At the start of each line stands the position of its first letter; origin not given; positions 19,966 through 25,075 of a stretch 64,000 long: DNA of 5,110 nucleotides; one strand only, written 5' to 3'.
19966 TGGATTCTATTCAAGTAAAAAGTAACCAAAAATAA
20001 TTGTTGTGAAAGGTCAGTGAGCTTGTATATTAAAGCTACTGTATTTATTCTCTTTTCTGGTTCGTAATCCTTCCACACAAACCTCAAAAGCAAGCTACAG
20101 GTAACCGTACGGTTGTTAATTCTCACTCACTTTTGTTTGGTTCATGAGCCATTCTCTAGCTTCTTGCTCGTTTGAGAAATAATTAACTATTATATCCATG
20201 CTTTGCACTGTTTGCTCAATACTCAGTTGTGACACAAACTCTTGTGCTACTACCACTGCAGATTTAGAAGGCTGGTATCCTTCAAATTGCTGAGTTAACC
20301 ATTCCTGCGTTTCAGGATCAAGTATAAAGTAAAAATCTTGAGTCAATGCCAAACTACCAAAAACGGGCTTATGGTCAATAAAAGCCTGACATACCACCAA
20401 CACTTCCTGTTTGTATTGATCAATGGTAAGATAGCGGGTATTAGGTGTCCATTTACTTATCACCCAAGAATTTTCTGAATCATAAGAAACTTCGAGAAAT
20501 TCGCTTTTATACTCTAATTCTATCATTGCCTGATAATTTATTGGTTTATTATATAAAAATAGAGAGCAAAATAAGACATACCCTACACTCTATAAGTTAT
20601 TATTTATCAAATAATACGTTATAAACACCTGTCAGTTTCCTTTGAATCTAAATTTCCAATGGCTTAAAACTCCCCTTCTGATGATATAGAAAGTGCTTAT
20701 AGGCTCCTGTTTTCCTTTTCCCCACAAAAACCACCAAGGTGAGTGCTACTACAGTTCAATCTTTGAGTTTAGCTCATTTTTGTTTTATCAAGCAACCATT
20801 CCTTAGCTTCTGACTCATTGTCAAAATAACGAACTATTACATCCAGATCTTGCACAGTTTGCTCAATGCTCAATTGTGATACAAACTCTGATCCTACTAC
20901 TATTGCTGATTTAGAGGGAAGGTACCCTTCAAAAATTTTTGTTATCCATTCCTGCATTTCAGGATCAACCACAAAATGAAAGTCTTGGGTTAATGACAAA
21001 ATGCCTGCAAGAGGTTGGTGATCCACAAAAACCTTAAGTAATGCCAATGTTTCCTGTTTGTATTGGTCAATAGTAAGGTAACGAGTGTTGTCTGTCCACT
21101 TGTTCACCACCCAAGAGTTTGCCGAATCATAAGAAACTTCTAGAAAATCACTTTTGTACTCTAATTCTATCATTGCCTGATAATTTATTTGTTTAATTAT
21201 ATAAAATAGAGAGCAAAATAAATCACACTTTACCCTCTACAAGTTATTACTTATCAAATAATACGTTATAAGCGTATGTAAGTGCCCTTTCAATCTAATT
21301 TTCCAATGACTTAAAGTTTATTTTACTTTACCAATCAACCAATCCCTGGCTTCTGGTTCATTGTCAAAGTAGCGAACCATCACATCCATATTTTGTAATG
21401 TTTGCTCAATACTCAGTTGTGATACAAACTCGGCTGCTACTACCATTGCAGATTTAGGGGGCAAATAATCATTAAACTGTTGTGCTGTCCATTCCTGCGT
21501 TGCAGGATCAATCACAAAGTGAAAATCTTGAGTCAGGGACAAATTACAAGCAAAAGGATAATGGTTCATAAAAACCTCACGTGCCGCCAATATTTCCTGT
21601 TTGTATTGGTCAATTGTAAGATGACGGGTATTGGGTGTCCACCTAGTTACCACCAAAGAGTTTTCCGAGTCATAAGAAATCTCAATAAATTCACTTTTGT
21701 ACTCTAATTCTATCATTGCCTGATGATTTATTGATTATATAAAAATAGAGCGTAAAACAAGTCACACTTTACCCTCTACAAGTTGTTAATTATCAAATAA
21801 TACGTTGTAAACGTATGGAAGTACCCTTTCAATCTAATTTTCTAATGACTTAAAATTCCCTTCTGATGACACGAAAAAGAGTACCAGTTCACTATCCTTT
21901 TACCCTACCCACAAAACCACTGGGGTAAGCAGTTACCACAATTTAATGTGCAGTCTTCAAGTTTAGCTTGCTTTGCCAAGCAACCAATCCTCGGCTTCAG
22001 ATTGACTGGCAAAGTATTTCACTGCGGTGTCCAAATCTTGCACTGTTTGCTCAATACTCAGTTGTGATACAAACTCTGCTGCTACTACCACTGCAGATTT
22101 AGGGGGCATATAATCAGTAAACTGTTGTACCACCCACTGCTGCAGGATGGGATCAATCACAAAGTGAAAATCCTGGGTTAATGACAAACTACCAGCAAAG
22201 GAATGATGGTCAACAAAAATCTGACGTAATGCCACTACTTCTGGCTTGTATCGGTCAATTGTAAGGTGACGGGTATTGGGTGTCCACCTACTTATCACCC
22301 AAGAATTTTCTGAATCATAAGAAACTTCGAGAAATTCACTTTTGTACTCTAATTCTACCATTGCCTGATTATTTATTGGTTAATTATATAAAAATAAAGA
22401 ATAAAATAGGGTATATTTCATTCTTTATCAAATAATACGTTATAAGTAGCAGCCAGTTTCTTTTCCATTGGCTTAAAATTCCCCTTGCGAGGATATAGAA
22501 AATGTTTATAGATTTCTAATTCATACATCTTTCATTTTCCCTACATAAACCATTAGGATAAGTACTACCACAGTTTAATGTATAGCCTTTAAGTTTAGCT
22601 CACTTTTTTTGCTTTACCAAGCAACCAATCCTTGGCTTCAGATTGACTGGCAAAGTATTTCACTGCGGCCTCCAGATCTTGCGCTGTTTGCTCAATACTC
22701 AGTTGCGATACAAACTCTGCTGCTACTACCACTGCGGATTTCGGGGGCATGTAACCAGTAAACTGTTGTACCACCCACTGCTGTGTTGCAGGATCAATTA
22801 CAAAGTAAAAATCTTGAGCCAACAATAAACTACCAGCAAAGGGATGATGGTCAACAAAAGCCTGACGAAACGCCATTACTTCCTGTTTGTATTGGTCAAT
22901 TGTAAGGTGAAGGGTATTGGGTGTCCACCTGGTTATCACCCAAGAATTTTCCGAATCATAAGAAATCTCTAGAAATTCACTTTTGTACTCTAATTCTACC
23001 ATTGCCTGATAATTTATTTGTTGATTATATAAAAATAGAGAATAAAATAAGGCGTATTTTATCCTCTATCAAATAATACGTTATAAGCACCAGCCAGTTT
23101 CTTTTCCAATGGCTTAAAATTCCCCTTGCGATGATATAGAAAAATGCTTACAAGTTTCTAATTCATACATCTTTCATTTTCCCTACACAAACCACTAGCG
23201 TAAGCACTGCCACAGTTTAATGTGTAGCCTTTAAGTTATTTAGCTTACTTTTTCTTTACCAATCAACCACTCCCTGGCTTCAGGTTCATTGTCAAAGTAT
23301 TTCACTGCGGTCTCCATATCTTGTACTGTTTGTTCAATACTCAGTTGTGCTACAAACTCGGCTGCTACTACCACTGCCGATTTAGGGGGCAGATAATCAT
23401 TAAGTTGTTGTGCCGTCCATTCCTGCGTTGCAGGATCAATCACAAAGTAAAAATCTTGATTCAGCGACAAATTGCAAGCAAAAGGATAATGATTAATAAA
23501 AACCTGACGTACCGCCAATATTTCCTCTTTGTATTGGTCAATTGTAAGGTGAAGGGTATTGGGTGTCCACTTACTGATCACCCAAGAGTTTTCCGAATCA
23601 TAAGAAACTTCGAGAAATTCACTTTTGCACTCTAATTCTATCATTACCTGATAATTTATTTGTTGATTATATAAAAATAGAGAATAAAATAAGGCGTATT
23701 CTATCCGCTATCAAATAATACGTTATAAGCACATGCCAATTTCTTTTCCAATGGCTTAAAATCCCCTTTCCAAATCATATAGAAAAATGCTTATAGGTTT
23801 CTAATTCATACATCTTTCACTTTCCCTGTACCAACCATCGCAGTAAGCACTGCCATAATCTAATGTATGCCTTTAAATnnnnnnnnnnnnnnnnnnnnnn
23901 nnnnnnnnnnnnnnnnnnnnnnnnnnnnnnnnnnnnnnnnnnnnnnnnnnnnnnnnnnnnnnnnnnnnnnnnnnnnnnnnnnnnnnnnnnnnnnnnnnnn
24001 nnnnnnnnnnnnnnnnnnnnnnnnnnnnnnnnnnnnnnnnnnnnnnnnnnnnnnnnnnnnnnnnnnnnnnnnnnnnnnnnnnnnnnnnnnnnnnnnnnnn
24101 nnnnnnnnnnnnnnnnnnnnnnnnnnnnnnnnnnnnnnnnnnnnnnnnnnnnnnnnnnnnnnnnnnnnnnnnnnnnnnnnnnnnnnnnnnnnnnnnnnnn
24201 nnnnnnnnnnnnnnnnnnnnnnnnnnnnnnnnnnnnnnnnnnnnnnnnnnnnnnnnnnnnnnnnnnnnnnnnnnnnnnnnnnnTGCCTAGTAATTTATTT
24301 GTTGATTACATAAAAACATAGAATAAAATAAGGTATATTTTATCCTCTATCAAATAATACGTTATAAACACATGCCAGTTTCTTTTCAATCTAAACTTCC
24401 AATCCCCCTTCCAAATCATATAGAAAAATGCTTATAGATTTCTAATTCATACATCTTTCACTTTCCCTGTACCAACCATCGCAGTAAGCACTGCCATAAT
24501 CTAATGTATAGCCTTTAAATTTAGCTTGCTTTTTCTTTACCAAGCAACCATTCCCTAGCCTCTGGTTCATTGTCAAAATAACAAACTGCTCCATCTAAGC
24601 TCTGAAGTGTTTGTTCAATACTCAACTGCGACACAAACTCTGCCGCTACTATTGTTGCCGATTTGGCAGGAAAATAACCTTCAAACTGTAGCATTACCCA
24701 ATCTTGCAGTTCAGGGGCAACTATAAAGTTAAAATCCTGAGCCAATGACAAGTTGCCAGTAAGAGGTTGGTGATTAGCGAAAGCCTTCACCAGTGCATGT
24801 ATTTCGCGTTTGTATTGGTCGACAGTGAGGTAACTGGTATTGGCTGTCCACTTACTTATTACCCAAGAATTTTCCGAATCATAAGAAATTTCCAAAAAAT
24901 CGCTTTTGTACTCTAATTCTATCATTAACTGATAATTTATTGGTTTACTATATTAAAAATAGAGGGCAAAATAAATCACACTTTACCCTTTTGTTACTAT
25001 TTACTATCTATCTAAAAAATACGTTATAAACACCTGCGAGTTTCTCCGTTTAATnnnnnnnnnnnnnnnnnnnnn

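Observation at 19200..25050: Nine-gene tandem array of divergent small paralogs, each with its own conserved promoter-side and 3' flank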

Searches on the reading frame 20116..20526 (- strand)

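Call 3: search_protein_families(library=pfam, proteins=[window:20116-20526:-], max_evalue=1)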
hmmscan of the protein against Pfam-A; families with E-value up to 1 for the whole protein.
window:20116-20526:- (136 aa): 3 families
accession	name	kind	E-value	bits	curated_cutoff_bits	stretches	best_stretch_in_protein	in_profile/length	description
PF11964.13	SpoIIAA-like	-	0.00032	21.8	25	1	33-127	10-105/106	SpoIIAA-like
PF16989.10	T6SS_VasJ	-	0.064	13.2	26.2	1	40-125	112-206/255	Type VI secretion, EvfE, EvfF, ImpA, BimE, VC_A0119, VasJ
PF16188.10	Peptidase_M24_C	-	0.091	13.1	28.9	0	113-132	42-61/63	C-terminal region of peptidase_M24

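Call 9: search_protein_families(library=ncbifam, proteins=[window:20116-20526:-], max_evalue=1)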
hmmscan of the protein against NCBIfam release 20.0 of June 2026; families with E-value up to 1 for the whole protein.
window:20116-20526:- (136 aa): 0 families

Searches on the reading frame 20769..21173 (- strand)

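Call 3: search_protein_families(library=pfam, proteins=[window:20769-21173:-], max_evalue=1)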
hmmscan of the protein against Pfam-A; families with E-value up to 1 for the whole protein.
window:20769-21173:- (134 aa): 2 families
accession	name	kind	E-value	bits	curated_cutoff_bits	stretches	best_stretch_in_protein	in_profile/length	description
PF11964.13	SpoIIAA-like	-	0.00041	21.5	25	1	33-127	10-105/106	SpoIIAA-like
PF09251.16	PhageP22-tail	-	0.089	11.6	25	0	17-43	84-110/552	Salmonella phage P22 tail-spike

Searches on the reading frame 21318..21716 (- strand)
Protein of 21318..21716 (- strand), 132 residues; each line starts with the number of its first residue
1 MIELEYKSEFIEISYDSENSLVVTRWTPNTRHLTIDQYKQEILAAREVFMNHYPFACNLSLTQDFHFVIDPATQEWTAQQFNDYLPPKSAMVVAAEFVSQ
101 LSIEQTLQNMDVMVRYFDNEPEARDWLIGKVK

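Call 3: search_protein_families(library=pfam, proteins=[window:21318-21716:-], max_evalue=1)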
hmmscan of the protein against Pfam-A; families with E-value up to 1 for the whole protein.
window:21318-21716:- (132 aa): 2 families
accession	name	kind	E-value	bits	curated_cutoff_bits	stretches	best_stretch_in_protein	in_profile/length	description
PF11964.13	SpoIIAA-like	-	0.0032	18.6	25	1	32-127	9-105/106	SpoIIAA-like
PF09524.15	Phg_2220_C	-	0.015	15.8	27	1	63-88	35-60/73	Conserved phage C-terminus (Phg_2220_C)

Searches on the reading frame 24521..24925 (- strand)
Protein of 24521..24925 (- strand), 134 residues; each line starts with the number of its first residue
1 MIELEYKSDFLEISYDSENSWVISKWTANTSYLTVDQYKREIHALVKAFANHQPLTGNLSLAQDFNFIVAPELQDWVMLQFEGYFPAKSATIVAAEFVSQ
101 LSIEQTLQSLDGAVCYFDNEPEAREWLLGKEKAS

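Call 3: search_protein_families(library=pfam, proteins=[window:24521-24925:-], max_evalue=1)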
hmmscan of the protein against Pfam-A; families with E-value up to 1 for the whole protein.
window:24521-24925:- (134 aa): 3 families
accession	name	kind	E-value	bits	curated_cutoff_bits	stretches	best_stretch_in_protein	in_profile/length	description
PF14112.11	DUF4284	-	0.0099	17.1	27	1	8-67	15-74/121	Immunity protein 22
PF11964.13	SpoIIAA-like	-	0.011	16.9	25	1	33-127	10-105/106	SpoIIAA-like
PF10879.14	DUF2674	-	0.17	11.9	27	1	5-27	13-35/61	Protein of unknown function (DUF2674)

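Call 9: search_protein_families(library=ncbifam, proteins=[window:24521-24925:-], max_evalue=1)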
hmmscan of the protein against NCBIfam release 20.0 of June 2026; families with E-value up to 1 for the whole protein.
window:24521-24925:- (134 aa): 0 families

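Call 60: search_protein_families(library=padloc, proteins=[window:24521-24925:-], max_evalue=0.01)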
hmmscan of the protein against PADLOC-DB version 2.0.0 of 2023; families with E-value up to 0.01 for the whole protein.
window:24521-24925:- (134 aa): 0 families
